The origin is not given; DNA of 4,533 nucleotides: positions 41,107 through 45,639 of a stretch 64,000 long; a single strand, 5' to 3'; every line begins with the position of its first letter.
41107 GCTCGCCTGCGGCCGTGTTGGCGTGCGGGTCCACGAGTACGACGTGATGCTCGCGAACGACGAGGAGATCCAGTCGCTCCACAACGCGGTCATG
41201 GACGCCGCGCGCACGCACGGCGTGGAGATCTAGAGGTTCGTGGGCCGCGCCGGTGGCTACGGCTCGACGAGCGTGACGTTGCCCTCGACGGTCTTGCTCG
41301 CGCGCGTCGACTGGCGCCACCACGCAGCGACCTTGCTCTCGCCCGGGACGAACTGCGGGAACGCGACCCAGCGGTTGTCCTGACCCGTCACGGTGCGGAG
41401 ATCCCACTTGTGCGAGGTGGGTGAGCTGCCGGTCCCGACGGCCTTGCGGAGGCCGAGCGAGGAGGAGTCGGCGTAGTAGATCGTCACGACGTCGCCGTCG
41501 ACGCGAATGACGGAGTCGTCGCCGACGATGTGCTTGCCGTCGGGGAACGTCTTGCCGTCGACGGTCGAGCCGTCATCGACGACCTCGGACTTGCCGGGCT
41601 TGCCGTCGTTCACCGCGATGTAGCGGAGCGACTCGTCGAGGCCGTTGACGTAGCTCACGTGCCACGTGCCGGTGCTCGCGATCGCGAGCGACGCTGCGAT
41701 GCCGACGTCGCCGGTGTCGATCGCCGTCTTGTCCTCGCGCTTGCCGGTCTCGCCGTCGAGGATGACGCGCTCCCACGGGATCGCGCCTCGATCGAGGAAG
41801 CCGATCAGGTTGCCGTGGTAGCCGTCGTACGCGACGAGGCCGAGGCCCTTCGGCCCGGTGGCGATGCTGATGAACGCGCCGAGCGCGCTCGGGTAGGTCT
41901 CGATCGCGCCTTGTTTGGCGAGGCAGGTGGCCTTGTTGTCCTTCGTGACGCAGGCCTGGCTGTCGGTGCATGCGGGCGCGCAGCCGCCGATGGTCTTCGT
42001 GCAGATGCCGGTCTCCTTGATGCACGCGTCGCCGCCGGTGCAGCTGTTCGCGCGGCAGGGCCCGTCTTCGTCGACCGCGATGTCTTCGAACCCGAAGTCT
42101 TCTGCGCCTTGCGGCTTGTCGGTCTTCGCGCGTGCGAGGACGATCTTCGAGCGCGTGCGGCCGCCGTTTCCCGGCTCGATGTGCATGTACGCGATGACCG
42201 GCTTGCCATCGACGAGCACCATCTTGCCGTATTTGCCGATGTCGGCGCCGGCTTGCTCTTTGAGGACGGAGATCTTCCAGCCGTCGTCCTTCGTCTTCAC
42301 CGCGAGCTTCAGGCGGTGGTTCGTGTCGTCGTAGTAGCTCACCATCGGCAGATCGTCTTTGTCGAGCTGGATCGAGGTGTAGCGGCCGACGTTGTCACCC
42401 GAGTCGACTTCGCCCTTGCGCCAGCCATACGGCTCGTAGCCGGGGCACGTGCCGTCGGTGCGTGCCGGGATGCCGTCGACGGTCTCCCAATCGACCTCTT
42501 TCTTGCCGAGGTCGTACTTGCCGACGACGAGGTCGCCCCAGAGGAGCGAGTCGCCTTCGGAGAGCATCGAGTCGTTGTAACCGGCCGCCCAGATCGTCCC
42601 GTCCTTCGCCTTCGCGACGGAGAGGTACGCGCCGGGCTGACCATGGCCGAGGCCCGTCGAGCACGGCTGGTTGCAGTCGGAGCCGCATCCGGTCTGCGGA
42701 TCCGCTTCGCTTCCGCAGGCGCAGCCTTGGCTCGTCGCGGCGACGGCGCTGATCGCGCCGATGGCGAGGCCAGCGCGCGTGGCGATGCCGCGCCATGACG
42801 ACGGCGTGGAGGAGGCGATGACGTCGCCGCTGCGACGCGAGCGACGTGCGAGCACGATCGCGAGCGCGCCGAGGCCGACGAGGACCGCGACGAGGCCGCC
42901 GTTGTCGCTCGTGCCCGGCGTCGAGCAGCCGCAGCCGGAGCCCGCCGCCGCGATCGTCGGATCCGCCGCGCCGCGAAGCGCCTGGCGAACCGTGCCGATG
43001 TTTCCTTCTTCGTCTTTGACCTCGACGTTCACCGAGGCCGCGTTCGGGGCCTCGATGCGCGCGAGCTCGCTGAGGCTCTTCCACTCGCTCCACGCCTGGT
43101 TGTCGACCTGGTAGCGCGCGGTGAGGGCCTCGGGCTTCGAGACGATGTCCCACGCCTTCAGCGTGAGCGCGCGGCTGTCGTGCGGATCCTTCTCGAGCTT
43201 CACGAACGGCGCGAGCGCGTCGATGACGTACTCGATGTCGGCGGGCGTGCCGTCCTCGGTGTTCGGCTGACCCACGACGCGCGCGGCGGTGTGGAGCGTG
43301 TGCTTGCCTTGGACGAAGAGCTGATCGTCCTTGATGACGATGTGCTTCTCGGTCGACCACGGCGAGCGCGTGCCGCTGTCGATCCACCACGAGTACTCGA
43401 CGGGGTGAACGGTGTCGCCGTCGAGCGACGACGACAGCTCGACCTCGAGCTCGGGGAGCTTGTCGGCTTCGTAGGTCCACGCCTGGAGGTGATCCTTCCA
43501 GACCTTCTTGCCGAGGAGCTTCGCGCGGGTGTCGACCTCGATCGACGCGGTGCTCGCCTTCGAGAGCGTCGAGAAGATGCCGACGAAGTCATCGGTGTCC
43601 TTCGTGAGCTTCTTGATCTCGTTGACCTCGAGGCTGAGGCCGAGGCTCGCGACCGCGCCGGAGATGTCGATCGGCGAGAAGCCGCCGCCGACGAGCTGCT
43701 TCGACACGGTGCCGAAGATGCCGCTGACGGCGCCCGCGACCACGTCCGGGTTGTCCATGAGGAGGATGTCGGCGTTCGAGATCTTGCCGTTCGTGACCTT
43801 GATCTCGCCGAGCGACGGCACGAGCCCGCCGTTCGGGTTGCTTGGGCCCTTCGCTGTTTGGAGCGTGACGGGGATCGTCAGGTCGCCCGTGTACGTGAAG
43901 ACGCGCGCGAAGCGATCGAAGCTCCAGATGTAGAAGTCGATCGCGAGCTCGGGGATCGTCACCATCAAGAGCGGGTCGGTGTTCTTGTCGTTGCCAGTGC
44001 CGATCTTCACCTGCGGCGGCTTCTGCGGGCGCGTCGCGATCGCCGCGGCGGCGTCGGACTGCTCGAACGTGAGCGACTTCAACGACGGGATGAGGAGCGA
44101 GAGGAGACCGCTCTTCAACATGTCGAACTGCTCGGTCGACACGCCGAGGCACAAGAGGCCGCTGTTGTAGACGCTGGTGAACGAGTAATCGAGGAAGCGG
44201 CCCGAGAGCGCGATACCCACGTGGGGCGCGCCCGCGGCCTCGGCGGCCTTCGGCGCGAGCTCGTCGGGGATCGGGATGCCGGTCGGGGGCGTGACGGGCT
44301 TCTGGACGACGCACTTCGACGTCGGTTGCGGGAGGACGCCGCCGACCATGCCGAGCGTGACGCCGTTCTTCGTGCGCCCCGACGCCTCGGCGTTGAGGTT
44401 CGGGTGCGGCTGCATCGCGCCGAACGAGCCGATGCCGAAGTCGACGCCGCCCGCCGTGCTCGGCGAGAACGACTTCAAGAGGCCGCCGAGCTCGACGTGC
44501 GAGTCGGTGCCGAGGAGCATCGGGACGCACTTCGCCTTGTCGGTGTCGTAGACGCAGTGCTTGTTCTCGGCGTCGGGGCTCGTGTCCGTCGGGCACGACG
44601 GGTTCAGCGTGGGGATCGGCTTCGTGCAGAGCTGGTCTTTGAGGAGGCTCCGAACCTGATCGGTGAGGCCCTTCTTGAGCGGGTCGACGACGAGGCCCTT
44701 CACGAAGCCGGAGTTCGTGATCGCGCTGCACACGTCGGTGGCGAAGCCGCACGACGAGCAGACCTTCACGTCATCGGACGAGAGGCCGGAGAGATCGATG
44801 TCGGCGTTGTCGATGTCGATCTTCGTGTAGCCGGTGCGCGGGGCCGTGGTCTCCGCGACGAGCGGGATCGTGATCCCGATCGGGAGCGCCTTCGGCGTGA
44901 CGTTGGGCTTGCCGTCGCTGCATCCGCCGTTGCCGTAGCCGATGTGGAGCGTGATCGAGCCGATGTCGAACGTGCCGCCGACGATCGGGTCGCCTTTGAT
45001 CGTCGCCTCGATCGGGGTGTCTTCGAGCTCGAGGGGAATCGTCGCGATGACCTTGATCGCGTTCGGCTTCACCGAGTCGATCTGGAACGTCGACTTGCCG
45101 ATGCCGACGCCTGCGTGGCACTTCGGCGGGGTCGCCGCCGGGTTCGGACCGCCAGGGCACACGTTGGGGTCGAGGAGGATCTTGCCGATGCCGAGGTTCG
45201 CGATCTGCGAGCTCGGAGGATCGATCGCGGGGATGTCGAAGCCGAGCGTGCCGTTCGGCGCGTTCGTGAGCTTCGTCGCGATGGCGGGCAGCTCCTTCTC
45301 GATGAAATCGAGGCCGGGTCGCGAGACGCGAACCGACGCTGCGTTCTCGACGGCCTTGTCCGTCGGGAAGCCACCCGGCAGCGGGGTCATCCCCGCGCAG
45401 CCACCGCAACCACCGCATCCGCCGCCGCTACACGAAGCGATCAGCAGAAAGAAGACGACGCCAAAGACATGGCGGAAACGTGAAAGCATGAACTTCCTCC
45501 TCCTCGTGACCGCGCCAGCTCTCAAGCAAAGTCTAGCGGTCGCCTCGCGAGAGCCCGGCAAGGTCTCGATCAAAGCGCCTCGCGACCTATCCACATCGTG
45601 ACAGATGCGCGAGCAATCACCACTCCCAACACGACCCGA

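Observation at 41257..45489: Single 1445-aa ORF with an internal MYXO-CTERM sorting motif immediately followed by a new lipoprotein signal peptide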

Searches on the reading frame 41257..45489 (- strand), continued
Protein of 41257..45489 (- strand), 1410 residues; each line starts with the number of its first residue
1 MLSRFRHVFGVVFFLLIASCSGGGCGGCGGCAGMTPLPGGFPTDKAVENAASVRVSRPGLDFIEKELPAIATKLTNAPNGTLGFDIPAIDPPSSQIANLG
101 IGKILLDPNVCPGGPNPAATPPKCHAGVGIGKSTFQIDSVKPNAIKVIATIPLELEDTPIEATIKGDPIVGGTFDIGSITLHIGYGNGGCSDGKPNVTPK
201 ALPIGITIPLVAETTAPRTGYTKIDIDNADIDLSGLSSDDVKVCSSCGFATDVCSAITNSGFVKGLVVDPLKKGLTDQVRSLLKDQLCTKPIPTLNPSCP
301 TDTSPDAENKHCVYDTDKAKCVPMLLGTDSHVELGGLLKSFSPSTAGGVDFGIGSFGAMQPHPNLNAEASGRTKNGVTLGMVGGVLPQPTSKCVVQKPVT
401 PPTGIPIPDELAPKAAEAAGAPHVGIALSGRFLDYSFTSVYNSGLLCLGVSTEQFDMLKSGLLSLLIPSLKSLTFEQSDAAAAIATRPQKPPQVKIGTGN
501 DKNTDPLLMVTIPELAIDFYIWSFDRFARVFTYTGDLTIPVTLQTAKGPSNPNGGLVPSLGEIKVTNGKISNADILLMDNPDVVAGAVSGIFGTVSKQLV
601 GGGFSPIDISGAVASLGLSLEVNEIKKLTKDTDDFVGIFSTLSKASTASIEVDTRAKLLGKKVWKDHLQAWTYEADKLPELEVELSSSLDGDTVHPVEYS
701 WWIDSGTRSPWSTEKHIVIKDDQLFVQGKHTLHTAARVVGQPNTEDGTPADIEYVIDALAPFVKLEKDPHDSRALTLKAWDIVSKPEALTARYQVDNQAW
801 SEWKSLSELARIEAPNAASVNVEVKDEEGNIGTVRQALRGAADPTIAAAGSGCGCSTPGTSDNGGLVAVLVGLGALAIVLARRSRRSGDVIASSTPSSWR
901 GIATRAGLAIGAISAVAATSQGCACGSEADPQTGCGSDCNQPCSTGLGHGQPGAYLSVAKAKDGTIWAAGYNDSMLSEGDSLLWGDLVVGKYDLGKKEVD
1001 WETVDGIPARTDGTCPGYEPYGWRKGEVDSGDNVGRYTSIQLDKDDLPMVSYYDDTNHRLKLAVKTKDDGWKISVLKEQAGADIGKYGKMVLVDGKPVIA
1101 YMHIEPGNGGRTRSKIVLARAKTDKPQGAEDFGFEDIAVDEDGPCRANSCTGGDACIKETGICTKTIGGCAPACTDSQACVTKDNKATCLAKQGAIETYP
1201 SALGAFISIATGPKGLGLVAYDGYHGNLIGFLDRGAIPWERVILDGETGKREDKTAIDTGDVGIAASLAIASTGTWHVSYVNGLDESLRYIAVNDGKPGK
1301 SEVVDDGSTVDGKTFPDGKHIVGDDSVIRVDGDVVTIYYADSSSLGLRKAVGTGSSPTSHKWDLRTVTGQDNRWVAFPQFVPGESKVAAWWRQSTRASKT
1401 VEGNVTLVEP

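Call 34: find_encoding_contigs(protein=P0172, flank=6000, max_places=3)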
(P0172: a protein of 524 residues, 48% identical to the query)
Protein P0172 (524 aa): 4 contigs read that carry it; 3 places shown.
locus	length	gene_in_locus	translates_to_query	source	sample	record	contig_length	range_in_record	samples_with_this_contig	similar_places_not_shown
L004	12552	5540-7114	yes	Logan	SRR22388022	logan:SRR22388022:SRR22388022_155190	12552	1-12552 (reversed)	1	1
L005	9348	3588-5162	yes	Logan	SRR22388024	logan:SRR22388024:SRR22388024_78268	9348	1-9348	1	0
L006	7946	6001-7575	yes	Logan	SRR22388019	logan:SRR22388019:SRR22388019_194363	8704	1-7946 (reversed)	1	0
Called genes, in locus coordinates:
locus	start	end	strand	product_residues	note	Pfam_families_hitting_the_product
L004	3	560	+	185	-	?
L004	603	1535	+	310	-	PF00294:PfkB, PF08543:Phos_pyr_kin (weak)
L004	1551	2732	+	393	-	-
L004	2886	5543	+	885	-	-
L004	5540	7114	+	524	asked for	-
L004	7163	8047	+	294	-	PF00561:Abhydrolase_1, PF03096:Ndr, PF12146:Hydrolase_4, PF12697:Abhydrolase_6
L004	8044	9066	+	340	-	PF12911:OppC_N, PF00528:BPD_transp_1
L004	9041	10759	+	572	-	PF00496:SBP_bac_5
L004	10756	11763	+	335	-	PF19300:BPD_transp_1_N, PF00528:BPD_transp_1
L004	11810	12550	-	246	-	?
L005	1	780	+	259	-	?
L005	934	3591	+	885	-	-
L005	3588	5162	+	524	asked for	-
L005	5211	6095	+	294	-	PF00561:Abhydrolase_1, PF03096:Ndr, PF12146:Hydrolase_4, PF12697:Abhydrolase_6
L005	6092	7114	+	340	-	PF12911:OppC_N, PF00528:BPD_transp_1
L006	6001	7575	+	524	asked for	-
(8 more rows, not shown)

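Call 53: find_encoding_contigs(protein=P0184, flank=5000, max_places=2)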
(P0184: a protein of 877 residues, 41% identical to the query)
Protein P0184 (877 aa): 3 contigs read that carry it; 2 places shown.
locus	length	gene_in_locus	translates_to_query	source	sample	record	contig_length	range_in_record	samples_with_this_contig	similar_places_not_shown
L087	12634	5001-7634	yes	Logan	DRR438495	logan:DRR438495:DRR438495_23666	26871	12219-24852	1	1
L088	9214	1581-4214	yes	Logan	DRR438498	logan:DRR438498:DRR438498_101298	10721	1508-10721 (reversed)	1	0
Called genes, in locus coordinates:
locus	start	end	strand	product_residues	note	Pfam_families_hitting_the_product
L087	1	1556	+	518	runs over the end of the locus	PF00072:Response_reg, PF00158:Sigma54_activat, PF14532:Sigma54_activ_2, PF07728:AAA_5 (faint), PF25601:AAA_lid_14, PF02954:HTH_8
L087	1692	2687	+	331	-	-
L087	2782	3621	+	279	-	-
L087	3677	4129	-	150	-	-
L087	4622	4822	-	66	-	-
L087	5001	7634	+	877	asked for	-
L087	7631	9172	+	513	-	PF15892:BNR_4 (faint)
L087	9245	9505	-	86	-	-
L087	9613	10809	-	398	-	-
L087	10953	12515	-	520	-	-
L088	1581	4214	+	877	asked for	-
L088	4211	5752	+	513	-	PF15892:BNR_4 (faint)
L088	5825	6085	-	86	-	-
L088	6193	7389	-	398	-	-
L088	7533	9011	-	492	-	-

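Call 54: find_encoding_contigs(protein=P0243, flank=5000, max_places=2)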
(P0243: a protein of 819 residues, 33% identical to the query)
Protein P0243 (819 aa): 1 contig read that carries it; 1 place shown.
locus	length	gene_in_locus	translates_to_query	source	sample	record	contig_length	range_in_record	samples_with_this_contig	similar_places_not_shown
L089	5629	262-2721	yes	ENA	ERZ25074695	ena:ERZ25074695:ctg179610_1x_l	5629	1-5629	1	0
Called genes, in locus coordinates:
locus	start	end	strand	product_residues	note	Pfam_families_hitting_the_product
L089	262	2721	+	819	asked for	-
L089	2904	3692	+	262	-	-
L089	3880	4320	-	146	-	-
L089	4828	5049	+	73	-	PF00441:Acyl-CoA_dh_1, PF08028:Acyl-CoA_dh_2 (weak), PF22924:ACOX_C_alpha1 (weak)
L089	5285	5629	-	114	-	?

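Call 55: find_encoding_contigs(protein=P0220, flank=5000, max_places=2)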
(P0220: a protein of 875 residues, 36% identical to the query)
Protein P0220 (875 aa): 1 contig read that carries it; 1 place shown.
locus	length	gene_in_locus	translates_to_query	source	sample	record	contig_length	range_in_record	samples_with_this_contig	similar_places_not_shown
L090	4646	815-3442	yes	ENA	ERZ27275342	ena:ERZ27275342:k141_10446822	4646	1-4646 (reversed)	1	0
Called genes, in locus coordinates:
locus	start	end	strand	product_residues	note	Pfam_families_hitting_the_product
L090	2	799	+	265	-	?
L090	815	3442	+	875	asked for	-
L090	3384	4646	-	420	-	?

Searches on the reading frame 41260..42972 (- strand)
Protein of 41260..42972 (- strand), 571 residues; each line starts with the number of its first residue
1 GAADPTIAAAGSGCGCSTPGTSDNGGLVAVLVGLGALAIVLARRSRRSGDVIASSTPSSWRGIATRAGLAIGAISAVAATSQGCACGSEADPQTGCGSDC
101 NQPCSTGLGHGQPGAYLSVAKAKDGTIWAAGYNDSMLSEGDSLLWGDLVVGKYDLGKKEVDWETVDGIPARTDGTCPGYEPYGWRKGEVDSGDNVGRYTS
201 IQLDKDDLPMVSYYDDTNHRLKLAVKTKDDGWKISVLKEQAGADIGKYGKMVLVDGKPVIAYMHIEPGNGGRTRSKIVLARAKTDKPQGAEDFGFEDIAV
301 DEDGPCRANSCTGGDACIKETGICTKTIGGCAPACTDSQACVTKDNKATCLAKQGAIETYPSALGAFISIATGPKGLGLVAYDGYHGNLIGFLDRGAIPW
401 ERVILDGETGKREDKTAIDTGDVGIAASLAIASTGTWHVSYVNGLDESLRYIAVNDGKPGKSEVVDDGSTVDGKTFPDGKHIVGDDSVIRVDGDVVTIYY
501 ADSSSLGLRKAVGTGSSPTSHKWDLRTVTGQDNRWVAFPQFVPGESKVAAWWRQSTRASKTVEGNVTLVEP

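Call 35: predict_structure(alignment_id=A1)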
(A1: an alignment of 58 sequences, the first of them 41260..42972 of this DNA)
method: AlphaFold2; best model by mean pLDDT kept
length: 571 residues; sequences in the alignment: 58
mean_pLDDT: 85.2   pTM: 0.80
mean pLDDT of the five models: 85.2, 84.4, 83.8, 82.9, 82.5
residues with pLDDT >= 90: 376; 70-90: 106; 50-70: 25; < 50: 64
segments of 3 or more residues with pLDDT < 50: 1-25, 47-69, 78-90
pLDDT, mean of each block of 10 residues (from residue 1): 39 33 52 76 58 44 48 47 38 79 91 96 98 92 92 96 93 91 91 86 98 96 96 97 95 98 96 97 97 98 93 95 97 97 97 89 94 97 93 94 88 74 86 97 89 94 89 76 86 95 87 81 91 91 96 93 94 69
secondary structure, 60 per line:
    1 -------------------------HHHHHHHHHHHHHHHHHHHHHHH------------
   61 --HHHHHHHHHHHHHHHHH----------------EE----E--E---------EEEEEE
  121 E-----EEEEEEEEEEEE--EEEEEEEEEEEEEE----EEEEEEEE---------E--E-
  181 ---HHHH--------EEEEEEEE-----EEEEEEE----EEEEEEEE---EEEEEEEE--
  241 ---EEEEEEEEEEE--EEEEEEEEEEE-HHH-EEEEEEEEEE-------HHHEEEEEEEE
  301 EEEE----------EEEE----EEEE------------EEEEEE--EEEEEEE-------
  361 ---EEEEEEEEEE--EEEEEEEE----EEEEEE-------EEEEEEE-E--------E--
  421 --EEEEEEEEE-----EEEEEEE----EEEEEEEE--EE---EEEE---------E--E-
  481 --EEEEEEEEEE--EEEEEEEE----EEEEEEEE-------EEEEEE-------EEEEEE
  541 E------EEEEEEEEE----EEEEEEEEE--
elements in order: H26-48 H63-79 E115-121 E127-138 E141-154 E159-166 H184-187 E196-203 E209-215 E220-227 E231-238 E244-254 E257-267 E273-282 E293-304 E315-318 E323-326 E339-344 E347-353 E364-373 E376-383 E388-393 E401-407 E423-431 E437-443 E448-455 E463-466 E483-492 E495-502 E507-514 E522-527 E535-541 E548-556 E561-569

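Call 43: fold_search(model_id=the predicted structure, library=pdb)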
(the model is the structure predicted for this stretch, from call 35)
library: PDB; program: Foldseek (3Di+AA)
matches with E <= 10: 1032; with E <= 0.001: 330
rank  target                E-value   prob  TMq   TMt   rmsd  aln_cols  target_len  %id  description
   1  3h6j                  4.7e-09  1.00  0.36  0.45  15.6       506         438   11  Crystal structure of a putative neuraminidase from Pseudomonas aeruginosa (released 2009-05-12)
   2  6fhy_A                7.9e-09  1.00  0.34  0.54   9.9       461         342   11  Photorhabdus asymbiotica lectin (PHL) in complex with synthetic C-fucoside (released 2019-01-30)
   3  5mul                  1.2e-08  1.00  0.41  0.58   8.6       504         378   14  Glycoside Hydrolase BT3686 bound to Glucuronic Acid (released 2017-04-26)
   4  2vvz_A                3.2e-08  1.00  0.35  0.41  15.7       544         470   11  Structure of the catalytic domain of Streptococcus pneumoniae sialidase NanA (released 2008-06-24)
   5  2w38                  3.7e-08  1.00  0.36  0.46  15.0       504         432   12  Crystal structure of the pseudaminidase from Pseudomonas aeruginosa (released 2008-12-23)
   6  7drq_A                8.0e-08  1.00  0.30  0.34  14.9       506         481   11  Crystal structure of polysaccharide lyase Uly1 (released 2021-03-31)
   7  2w20_B                1.0e-07  1.00  0.35  0.41  16.0       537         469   12  Structure of the catalytic domain of the native NanA sialidase from Streptococcus pneumoniae (released 2008-12-23)
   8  6gxs_B                1.2e-07  1.00  0.40  0.59   8.6       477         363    9  Crystal structure of CV39L lectin from Chromobacterium violaceum at 1.8 A resolution (released 2019-12-04)
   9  3h71_B                1.6e-07  1.00  0.35  0.40  16.0       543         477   11  Crystal structure of Streptococcus pneumoniae D39 neuraminidase A precursor (NanA) (released 2009-05-12)
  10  2ya4_B                2.1e-07  1.00  0.34  0.40  16.1       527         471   12  Crystal structure of Streptococcus pneumoniae NanA (TIGR4) (released 2011-04-27)
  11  7drq_B                2.7e-07  1.00  0.30  0.35  14.8       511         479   10  Crystal structure of polysaccharide lyase Uly1 (released 2021-03-31)
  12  2ya4_A                3.9e-07  1.00  0.35  0.41  15.9       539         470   11  Crystal structure of Streptococcus pneumoniae NanA (TIGR4) (released 2011-04-27)
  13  6gxs_D                4.1e-07  1.00  0.40  0.59  10.3       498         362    9  Crystal structure of CV39L lectin from Chromobacterium violaceum at 1.8 A resolution (released 2019-12-04)
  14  6gxs_A                4.7e-07  1.00  0.40  0.59   8.7       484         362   10  Crystal structure of CV39L lectin from Chromobacterium violaceum at 1.8 A resolution (released 2019-12-04)
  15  2ya7_B                6.0e-07  1.00  0.34  0.40  12.1       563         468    9  Crystal structure of Streptococcus pneumoniae NanA (TIGR4) in complex with Zanamivir (released 2011-04-27)
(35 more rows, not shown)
